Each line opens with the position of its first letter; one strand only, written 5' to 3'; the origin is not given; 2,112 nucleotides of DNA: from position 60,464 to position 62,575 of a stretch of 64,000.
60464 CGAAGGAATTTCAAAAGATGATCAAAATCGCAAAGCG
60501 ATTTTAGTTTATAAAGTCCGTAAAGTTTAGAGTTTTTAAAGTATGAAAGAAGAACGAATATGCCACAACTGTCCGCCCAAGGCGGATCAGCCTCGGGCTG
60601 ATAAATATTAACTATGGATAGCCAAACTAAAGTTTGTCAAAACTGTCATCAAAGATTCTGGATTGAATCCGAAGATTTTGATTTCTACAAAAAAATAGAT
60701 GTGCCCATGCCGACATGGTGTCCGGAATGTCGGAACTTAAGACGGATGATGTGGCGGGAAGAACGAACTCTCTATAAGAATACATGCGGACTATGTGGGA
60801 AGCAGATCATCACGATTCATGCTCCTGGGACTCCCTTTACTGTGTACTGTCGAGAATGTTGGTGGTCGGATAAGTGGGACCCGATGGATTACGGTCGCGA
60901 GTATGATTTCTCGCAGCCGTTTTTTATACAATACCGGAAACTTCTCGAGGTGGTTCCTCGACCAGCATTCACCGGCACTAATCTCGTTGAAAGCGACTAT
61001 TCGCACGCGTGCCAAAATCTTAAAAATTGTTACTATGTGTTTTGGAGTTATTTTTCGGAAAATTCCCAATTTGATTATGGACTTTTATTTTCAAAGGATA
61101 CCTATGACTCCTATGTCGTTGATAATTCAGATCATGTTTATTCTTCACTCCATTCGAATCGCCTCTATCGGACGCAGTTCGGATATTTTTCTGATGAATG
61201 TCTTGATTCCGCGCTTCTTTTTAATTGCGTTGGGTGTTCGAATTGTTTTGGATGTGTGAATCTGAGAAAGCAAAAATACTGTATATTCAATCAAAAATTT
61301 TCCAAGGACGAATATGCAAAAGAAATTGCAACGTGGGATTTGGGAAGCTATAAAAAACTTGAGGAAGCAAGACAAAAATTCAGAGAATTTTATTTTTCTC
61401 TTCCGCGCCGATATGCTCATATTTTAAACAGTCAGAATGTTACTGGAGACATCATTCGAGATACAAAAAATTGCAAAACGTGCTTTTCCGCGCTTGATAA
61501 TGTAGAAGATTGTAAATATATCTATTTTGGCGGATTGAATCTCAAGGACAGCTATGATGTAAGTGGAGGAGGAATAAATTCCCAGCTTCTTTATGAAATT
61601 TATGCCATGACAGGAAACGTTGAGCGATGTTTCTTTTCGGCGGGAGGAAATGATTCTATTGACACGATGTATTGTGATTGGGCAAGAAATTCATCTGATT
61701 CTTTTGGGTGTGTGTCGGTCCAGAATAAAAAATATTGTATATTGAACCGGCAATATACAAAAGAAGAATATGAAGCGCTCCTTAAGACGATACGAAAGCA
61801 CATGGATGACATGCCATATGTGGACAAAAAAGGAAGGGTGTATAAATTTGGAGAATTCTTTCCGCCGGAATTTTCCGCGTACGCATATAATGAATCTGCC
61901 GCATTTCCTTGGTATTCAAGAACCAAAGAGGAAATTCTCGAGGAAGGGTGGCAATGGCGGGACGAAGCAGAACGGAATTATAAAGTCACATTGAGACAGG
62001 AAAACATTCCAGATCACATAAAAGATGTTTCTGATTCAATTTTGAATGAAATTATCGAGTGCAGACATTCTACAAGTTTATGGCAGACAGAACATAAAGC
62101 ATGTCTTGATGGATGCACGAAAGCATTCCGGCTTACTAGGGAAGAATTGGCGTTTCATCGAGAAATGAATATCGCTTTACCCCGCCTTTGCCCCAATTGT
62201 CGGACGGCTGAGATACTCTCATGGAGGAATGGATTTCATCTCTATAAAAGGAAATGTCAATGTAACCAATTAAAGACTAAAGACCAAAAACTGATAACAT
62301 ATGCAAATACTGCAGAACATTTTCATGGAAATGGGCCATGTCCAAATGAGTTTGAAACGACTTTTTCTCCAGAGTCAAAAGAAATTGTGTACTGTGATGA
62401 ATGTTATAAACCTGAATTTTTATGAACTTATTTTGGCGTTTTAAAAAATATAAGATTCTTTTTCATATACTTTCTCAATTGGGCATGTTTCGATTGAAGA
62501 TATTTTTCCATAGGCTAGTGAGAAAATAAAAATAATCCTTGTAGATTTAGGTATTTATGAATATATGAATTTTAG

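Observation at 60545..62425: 603-aa Cys-rich protein with terminal zinc-ribbon clusters and an internal duplicated ~90-aa module, preceded by a structured leader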

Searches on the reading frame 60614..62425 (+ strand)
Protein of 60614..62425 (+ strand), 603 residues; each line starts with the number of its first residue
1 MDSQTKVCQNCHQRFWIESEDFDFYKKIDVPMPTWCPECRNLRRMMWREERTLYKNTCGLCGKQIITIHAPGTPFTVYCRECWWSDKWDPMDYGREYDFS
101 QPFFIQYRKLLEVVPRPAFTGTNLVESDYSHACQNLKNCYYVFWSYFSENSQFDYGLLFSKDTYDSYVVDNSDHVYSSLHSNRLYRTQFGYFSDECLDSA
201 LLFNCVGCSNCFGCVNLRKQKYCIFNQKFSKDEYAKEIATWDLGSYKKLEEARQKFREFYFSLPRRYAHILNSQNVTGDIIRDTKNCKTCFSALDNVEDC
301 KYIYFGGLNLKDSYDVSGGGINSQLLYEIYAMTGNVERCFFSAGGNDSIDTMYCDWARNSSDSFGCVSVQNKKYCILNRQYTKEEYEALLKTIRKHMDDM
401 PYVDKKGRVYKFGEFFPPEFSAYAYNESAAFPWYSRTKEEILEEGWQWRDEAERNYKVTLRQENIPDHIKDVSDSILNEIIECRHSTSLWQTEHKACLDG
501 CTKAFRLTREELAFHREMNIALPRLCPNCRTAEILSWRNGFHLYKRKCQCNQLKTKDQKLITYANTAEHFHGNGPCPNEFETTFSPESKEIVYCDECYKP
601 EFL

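Call 3: search_protein_families(library=pfam, proteins=[window:60614-62425:+], max_evalue=10)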
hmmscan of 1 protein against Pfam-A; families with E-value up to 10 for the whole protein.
window:60614-62425:+ (603 aa): 3 families
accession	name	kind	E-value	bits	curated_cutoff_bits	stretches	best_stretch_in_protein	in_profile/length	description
PF23477.1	zf_Tbcl_2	-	0.04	14.1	27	2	51-84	1-34/37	Probable treble clef zinc finger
PF07244.20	POTRA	-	0.38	11.9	21.3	0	227-278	12-63/79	Surface antigen variable number repeat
PF13451.12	zf_Tbcl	-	0.74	10.3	24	2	5-44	4-44/48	Probable treble clef domain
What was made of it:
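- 60620..60877 (+): N-terminal zinc module, aa 3-88. It comprises a treble-clef finger (C8, C11, C36, C39; PF13451-like), a basic helix, and a second ribbon (C58, C61, C79, C82; PF23477-like). Weak Pfam hits on this protein (call 3).
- On PF13451 zf_Tbcl: The window protein scores 10.3 bits, E=0.74 (call 3).
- Closest known: Pfam PF13451. Different: The window protein scores only 10.3 bits against a cut-off of 24 (call 3).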

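Call 4: search_protein_families(library=ncbifam, proteins=[window:60614-62425:+], max_evalue=10)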
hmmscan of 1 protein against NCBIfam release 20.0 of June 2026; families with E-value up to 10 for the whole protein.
window:60614-62425:+ (603 aa): 3 families
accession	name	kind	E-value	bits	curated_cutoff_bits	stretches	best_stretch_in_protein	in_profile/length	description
TIGR04272.1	cxxc_cxxc_Mbark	domain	0.039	13.7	36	2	51-83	1-33/37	CxxC-x17-CxxC domain-containing protein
TIGR02200.1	GlrX_actino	hypoth_equivalog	0.2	12.1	89.5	1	28-49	2-22/77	mycoredoxin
NF011482.0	PRK14892.1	equivalog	0.4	10.6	109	1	42-86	7-52/101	putative transcription elongation factor Elf1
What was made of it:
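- On PF23477 zf_Tbcl_2 / TIGR04272: 14.1 bits (call 3) and 13.7 bits (call 4) for aa 51-84.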

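Call 5: search_solved_structures(query=window:60614-62425:+, max_evalue=10)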
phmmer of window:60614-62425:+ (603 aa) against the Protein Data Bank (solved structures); distinct sequences matched with E-value up to 10: 1.
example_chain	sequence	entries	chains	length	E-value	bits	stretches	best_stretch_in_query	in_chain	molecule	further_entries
8j48_D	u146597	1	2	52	0.44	12.4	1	522-566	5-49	GATA transcription factor 18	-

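Call 6: find_homologous_proteins(query=window:60614-62425:+, max_evalue=0.001)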
Query window:60614-62425:+ (603 aa): 5941 proteins with E <= 0.001 among 8000 candidates; the best 120 are listed.
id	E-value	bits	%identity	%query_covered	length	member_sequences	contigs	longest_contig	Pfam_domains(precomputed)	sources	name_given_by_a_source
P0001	0.0e+0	1269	86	100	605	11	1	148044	-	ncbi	ncbi:MAG: hypothetical protein AB1333_01650 [Patescibacteria group bacterium]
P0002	0.0e+0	1185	78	100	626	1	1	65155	-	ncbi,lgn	-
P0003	1.9e-293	993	66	100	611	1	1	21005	-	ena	-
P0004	3.0e-293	993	67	100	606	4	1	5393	-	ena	-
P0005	8.6e-293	991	67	100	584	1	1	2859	-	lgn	-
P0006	1.1e-291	987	66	100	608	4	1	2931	-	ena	-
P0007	6.5e-290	982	66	100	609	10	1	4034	-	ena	-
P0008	9.9e-290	981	65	100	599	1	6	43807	-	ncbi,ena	ncbi:MAG: hypothetical protein AAB602_01950 [Patescibacteria group bacterium]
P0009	2.0e-289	980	66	100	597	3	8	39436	-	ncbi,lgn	-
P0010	6.7e-289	978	66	100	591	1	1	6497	-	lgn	-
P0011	5.2e-287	972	67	100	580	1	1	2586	-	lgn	-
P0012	1.1e-284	964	66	100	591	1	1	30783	-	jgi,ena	-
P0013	1.9e-284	963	66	99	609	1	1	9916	-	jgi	-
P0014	2.2e-284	963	66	100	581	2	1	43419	-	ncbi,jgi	ncbi:MAG: hypothetical protein WCW90_01080 [Candidatus Paceibacterota bacterium]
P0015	3.1e-283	960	65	100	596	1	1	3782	-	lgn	-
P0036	2.6e-271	920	66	100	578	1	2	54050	PF13451.13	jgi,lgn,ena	-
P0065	9.7e-247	839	57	100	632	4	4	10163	PF13451.13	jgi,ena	-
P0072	4.3e-234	797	64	87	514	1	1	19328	PF13451.13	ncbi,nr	ncbi:MAG: zinc-ribbon domain containing protein, partial [Candidatus Woesebacteria bacterium]|nr:zin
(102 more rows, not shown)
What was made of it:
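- More than 5,900 homologs at E<=1e-3, and the best 120 are at least 50% identical over most or all of the query (call 6). One source labels a member 'Zn ribbon nucleic-acid-binding protein' (call 6).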

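Call 21: predict_structure(alignment_id=A1)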
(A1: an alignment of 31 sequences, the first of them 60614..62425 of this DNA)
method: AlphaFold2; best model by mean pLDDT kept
length: 603 residues; sequences in the alignment: 31
mean_pLDDT: 65.0   pTM: 0.67
mean pLDDT of the five models: 65.0, 64.1, 62.3, 61.3, 59.3
residues with pLDDT >= 90: 59; 70-90: 225; 50-70: 173; < 50: 146
segments of 3 or more residues with pLDDT < 50: 136-138, 145-154, 156-209, 216-218, 264-315, 320-324, 537-542, 553-556, 558-562
pLDDT, mean of each block of 10 residues (from residue 1): 77 78 73 80 71 82 88 84 85 88 91 83 58 55 51 40 29 28 23 27 35 54 77 86 82 67 43 27 27 33 33 45 54 55 60 63 61 78 89 93 91 85 77 74 83 79 93 95 79 58 77 71 74 51 62 46 61 72 59 64 56
secondary structure, 60 per line:
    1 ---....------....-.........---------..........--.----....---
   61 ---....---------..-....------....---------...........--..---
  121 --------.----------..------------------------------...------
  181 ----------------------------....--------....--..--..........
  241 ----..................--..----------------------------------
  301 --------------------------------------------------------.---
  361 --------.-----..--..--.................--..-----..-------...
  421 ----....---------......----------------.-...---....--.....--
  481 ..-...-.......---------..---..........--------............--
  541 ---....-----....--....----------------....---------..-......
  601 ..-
elements in order: E4-7 E14-17 H19-27 H37-46 E54-57 E64-67 H80-83 H90-93 H103-113 E209-212 E221-224 H231-240 H246-262 H383-399 H438-443 H474-478 H488-494 H509-518 H527-538 E544-547 E553-556 E559-562 E579-582 H595-602
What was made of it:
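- Tried and rejected: The first AF2 run, on 31 close homologs, gave a poor model (pLDDT 65; call 21).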

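Call 22: search_protein_representatives(protein=window:60614-62425:+)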
Query: 603 residues. Proteins with E-value up to 0.001 (for the whole library): 3511; up to 1e-10: 2575; up to 1e-30: 1356. The best 150 are listed.
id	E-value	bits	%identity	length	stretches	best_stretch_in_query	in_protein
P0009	6.3e-290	979.9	67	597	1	1-603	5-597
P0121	5.0e-169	580.5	46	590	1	4-601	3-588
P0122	4.7e-168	577.3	46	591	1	2-601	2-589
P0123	7.8e-167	573.2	45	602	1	2-601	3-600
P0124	5.2e-166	570.5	45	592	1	1-601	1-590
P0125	2.8e-163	561.5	43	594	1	1-601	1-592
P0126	9.1e-159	546.6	46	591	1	4-601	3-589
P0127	1.2e-158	546.2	43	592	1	2-602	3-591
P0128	8.9e-157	540.0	44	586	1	1-602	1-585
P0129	6.0e-153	527.4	43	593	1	3-603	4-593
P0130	2.1e-152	525.6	43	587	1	3-601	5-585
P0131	7.9e-150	517.1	43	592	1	1-601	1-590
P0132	5.9e-149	514.2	42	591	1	1-601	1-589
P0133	1.0e-147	510.1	44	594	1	1-601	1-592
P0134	9.1e-147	506.9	41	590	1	1-601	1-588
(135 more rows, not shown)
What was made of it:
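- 60614..62425 (+): The 603-aa multi-zinc protein (71 kDa, pI 6.0). It has no signal peptide and no transmembrane segment. Homologs in calls 6 and 22.
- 3,511 clusters at 50% identity, 1,356 of them at E<=1e-30 (call 22).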

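Call 25: find_related_loci(query=A1, collection=genome_contigs, flank=6000)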
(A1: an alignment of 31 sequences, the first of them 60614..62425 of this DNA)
Query A1 (603 aa) in genome_contigs; peptide patterns used: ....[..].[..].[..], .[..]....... (x = any residue, [..] = any of these).
600 stretches matched a pattern (row limit reached: there are more); 436 encode a relative of the query (tblastn E <= 1e-3); the best 80 are kept; 79 distinct loci.
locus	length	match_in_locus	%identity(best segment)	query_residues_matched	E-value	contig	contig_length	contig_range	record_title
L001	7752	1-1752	81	3-603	0e+0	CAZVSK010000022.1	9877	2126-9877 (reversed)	MAG TPA_asm: uncultured Candidatus Saccharibacteria bacterium isolate binchicken_co22_239 genome assembly, contig: NODE_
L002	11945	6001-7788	65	3-603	0e+0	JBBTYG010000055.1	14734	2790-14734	MAG: Patescibacteria group bacterium isolate H43-bin051_1 H43_bin051_1_000000000055, whole genome shotgun sequence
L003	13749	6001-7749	63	1-603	0e+0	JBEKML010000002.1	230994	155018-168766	MAG: Minisyncoccia bacterium isolate SPRUCE 393 SPRUCE_393_2, whole genome shotgun sequence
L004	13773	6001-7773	64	5-603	0e+0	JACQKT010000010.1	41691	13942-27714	MAG: Candidatus Liptonbacteria bacterium isolate NC_groundwater_1184_Ag_S-0.1um_47_66 S_p1_S3_coassembly_k141_426231, wh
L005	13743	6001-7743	63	1-603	0e+0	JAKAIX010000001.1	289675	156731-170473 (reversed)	MAG: bacterium isolate WY3.bin51 NODE_22_length_289675_cov_2.261207, whole genome shotgun sequence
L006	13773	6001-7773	63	1-603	0e+0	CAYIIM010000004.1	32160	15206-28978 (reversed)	MAG TPA_asm: uncultured Candidatus Saccharibacteria bacterium isolate ERP119705_co24_121 genome assembly, contig: NODE_1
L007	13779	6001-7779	66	1-603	0e+0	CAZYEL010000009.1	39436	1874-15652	MAG TPA_asm: uncultured Candidatus Saccharibacteria bacterium isolate binchicken_co227_1009 genome assembly, contig: NOD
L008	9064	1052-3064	61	1-603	0e+0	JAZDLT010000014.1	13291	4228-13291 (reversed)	MAG: Candidatus Liptonbacteria bacterium isolate MEGAHIT-group-0.617 k141_12964426, whole genome shotgun sequence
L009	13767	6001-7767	60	3-603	0e+0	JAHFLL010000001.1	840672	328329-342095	MAG: Candidatus Liptonbacteria bacterium isolate nzgw432 NODE_2_length_840673_cov_9.797161, whole genome shotgun sequenc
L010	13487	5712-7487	53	1-603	0e+0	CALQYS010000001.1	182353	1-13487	MAG: Candidatus Nomurabacteria bacterium isolate Ike-100m-2 genome assembly, contig: Ike-100-c23, whole genome shotgun s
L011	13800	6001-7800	53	1-603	0e+0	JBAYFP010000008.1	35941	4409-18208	MAG: Candidatus Paceibacterota bacterium isolate SO_2016_GW1_104 scaffold02162_OW334_2016, whole genome shotgun sequence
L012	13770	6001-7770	53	3-603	0e+0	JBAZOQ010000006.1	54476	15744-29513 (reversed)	MAG: Candidatus Paceibacterota bacterium isolate SO_2017_SWC_1 scaffold_566_c1_LP-4_2017, whole genome shotgun sequence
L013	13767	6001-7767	52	4-603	0e+0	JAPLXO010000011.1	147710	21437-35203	MAG: Candidatus Nomurabacteria bacterium isolate LacPavin_0818_WC45_MAG_33_25 LacPavin_0818_WC45_scaffold_11314, whole g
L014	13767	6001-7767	51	3-603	0e+0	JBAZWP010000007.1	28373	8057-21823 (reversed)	MAG: Candidatus Paceibacterota bacterium isolate SO_2017_GW1_35 NODE_6965_length_28373_cov_0.963535_OW334_2017, whole ge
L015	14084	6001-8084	51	4-603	0e+0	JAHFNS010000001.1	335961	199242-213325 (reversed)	MAG: Candidatus Nomurabacteria bacterium isolate nzgw486 NODE_6_length_335962_cov_15.263479, whole genome shotgun sequen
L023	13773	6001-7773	45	2-603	0e+0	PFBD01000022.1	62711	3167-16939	MAG: Candidatus Harrisonbacteria bacterium CG10_big_fil_rev_8_21_14_0_10_49_15 CG10_8_21_14_0.10_scaffold_247_c, whole g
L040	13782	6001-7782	44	1-603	8e-169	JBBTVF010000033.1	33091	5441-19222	MAG: Patescibacteria group bacterium isolate H52-bin056 H52_bin056_000000000033, whole genome shotgun sequence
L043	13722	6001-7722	43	4-601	5e-168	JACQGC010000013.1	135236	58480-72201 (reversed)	MAG: Candidatus Nomurabacteria bacterium isolate NC_groundwater_1063_Pr2_B-0.1um_42_14 rattlesnake_spring_18_scaffold_14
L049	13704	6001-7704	44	1-601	1e-166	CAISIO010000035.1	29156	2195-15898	MAG: Candidatus Staskawiczbacteria bacterium isolate MJ-time_bin-6037 genome assembly, contig: bin-6037:35/45, whole gen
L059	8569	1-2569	43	1-603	1e-162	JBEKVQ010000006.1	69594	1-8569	MAG: Minisyncoccia bacterium isolate SPRUCE 608 SPRUCE_608_6, whole genome shotgun sequence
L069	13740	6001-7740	44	1-603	1e-158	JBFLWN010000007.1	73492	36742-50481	MAG: Patescibacteria group bacterium isolate MAG033 MAG033_7, whole genome shotgun sequence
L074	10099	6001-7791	43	1-603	6e-161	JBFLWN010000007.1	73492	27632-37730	MAG: Patescibacteria group bacterium isolate MAG033 MAG033_7, whole genome shotgun sequence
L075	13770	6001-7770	63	3-603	0e+0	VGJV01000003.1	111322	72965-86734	MAG: Candidatus Liptonbacteria bacterium isolate M_DeepCast_50m_m2_187 M_DeepCast_50m_m2_187_Ga0194121_10000173, whole g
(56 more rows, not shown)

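Call 27: predict_structure(alignment_id=A2)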
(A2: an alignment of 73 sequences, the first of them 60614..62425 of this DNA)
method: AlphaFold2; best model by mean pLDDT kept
length: 603 residues; sequences in the alignment: 73
mean_pLDDT: 86.2   pTM: 0.87
mean pLDDT of the five models: 86.2, 85.5, 83.1, 82.7, 82.1
residues with pLDDT >= 90: 329; 70-90: 198; 50-70: 72; < 50: 4
segments of 3 or more residues with pLDDT < 50: none
pLDDT, mean of each block of 10 residues (from residue 1): 87 94 92 94 91 94 96 94 95 98 98 95 89 87 77 67 73 73 66 64 62 67 83 89 94 90 86 68 74 71 73 73 77 71 82 92 95 97 98 98 97 95 93 90 94 91 97 98 94 83 93 94 94 86 92 57 85 93 90 92 84
secondary structure, 60 per line:
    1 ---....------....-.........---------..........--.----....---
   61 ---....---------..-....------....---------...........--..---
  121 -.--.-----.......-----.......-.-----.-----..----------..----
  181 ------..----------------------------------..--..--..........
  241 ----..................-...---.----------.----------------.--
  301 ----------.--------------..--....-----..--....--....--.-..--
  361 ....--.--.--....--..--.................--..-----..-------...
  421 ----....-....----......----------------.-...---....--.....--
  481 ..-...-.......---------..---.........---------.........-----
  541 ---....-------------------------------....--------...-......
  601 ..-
elements in order: E4-7 E14-17 H19-27 H37-46 E54-57 E64-67 H80-83 H90-93 H103-113 E131-137 E143-149 H231-240 H246-262 E264-266 E330-333 E343-346 E349-352 E361-364 E373-376 H383-399 H430-433 H438-443 H474-478 H488-494 H509-517 H527-535 E544-547 E579-582 E591-593 H595-602
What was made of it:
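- Closest known: Tenebrio antifreeze-type Cys-ladder beta-solenoid. Different: The AF2 model shows few regular strands in this stretch, and pLDDT there is 62-73 (call 27).
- The AF2 model has pLDDT 86.2 and pTM 0.87 (call 27).
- Tried and rejected: The 73-sequence alignment fixed this (call 27).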

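Call 31: fold_search(model_id=the predicted structure, library=pdb)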
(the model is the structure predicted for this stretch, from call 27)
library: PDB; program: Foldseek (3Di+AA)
matches with E <= 10: 10; with E <= 0.001: 0
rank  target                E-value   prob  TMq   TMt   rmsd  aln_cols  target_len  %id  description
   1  3du5_A                3.3e+00  0.01  0.04  0.04  23.9       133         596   11  Structure of the catalytic subunit of telomerase, TERT (released 2008-08-26)
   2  8e3d_B                6.7e+00  0.02  0.04  0.14  12.9        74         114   12  ZBTB7A Zinc Finger Domain Bound to DNA Duplex Containing CAST sequence (#11) (released 2023-02-08)
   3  3dnh_B                7.5e+00  0.02  0.04  0.09   9.4        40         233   22  The crystal structure of the protein Atu2129 (unknown function) from Agrobacterium tumefaciens str. C58 (released 2008-09-02)
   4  6ywe_C                7.9e+00  0.01  0.04  0.07  10.3        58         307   21  The structure of the mitoribosome from Neurospora crassa in the P/E tRNA bound state (released 2020-11-11)
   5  6sxy_B                7.9e+00  0.01  0.04  0.05  12.9        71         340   11  STRUCTURE OF S192A-ESTER-HYDROLASE EH3 FROM THE METAGENOME OF MARINE SEDIMENTS AT MILAZZO HARBOR (SICILY, ITALY) COMPL (released 2021-04-07)
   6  9c5g_A                8.3e+00  0.01  0.04  0.08  14.1       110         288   12  Structure of R. leguminosarum CapW bound to single-stranded DNA (released 2024-10-30)
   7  6skf_Ax               9.2e+00  0.03  0.03  0.24   9.4        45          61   22  Cryo-EM Structure of T. kodakarensis 70S ribosome (released 2020-07-29)
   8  6sxy_A                9.2e+00  0.01  0.04  0.05  15.1        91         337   13  STRUCTURE OF S192A-ESTER-HYDROLASE EH3 FROM THE METAGENOME OF MARINE SEDIMENTS AT MILAZZO HARBOR (SICILY, ITALY) COMPL (released 2021-04-07)
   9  9kls_A                9.7e+00  0.02  0.06  0.27   8.5        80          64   11  Crystal structure of a Streptococcal protein G B1 mutant (released 2026-01-28)
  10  8gpm                  9.7e+00  0.01  0.08  0.16   9.6       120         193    7  Acinetobacter baumannii carbonic anhydrase (released 2023-05-31)
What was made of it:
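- On Any characterised protein family covering the central 120-480 region: Foldseek PDB: best E=3.3 (call 31).
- No PDB fold matches at E<=0.001 (call 31).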

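Call 36: fold_search(model_id=the predicted structure, library=viral)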
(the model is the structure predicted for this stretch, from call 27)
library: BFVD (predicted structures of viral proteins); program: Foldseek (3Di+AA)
matches with E <= 10: 101; with E <= 0.001: 0
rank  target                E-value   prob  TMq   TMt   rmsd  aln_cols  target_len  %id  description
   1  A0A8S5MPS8            3.4e-03  1.00  0.08  0.25   6.0        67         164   21  Putative zinc-ribbon domain protein [Siphoviridae sp. ctsIQ24]
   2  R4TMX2                7.8e-02  0.57  0.08  0.18  12.6       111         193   24  C2H2-type domain-containing protein [Halogranum tailed virus 1]
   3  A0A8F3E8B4            1.0e-01  0.84  0.06  0.11  13.4        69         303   20  HNH endonuclease [Microbacterium phage Honk]
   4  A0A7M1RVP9            1.8e-01  0.66  0.07  0.19   8.8        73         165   19  HNH nuclease domain-containing protein [uncultured phage cr118_1]
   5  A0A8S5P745            2.1e-01  1.00  0.07  0.52   0.7        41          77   29  Putative zinc-ribbon domain protein [Siphoviridae sp. ctsUY14]
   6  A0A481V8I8            3.9e-01  0.20  0.05  0.12  17.5       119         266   15  Zinc-finger domain protein [Halobacterium phage ChaoS9]
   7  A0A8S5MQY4            4.5e-01  0.60  0.06  0.29   9.8        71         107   18  Putative cytoplasmic protein [Caudovirales sp. ctqI92]
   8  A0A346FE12            5.3e-01  0.51  0.07  0.15   6.0        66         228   23  (no name in the UniProt tables at hand)
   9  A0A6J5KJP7            5.5e-01  0.44  0.07  0.12   6.6        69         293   17  Uncharacterized protein [uncultured Caudovirales phage]
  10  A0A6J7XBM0            6.1e-01  0.09  0.05  0.10  15.4        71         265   25  C2H2-type domain-containing protein [uncultured Caudovirales phage]
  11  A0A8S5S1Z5            6.8e-01  0.99  0.06  0.37   0.7        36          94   28  Alanyl-tRNA synthetase [Siphoviridae sp. ctCIv11]
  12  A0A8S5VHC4            7.2e-01  0.99  0.07  0.32   0.7        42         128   31  Putative zinc-ribbon domain protein [Siphoviridae sp. ctNxi14]
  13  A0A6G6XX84            7.5e-01  0.35  0.07  0.18   9.5        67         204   12  (no name in the UniProt tables at hand)
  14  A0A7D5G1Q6            7.9e-01  0.12  0.05  0.10  11.7        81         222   15  HNH endonuclease [Mycobacterium phage Soul22]
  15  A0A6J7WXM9            8.3e-01  0.18  0.08  0.12   8.0        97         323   23  HNH nuclease domain-containing protein [uncultured Caudovirales phage]
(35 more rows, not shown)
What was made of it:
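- Closest known: Pfam PF13451. Same: BFVD 'putative zinc-ribbon domain' models superpose at rmsd 0.7 A over about 40 residues (call 36).
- Tried and rejected: Foldseek against PDB and BFVD found nothing beyond the zinc ribbons (calls 31, 36).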

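Call 37: find_encoding_contigs(protein=P0001, flank=6000, max_places=3)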
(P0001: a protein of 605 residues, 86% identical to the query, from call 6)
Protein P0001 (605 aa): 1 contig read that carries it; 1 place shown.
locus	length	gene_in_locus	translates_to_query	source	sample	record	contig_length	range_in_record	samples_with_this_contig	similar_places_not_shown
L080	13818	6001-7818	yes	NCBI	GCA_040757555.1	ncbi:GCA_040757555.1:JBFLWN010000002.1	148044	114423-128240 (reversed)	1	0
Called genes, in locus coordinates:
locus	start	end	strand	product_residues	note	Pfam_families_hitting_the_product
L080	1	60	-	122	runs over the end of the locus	-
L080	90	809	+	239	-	PF02616:SMC_ScpA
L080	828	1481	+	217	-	PF04079:SMC_ScpB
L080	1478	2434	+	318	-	PF00768:Peptidase_S11, PF13354:Beta-lactamase2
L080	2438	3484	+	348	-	PF00953:Glycos_transf_4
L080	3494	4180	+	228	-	PF00121:TIM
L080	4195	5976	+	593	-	-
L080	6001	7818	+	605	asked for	-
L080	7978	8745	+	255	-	-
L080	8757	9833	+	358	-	PF01098:FTSW_RODA_SPOVE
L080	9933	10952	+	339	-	PF02618:YceG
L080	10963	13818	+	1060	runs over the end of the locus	PF04563:RNA_pol_Rpb2_1, PF04561:RNA_pol_Rpb2_2, PF04565:RNA_pol_Rpb2_3, PF10385:RNA_pol_Rpb2_45, PF25984:BSH_YknX (faint), PF00562:RNA_pol_Rpb2_6, PF04560:RNA_pol_Rpb2_7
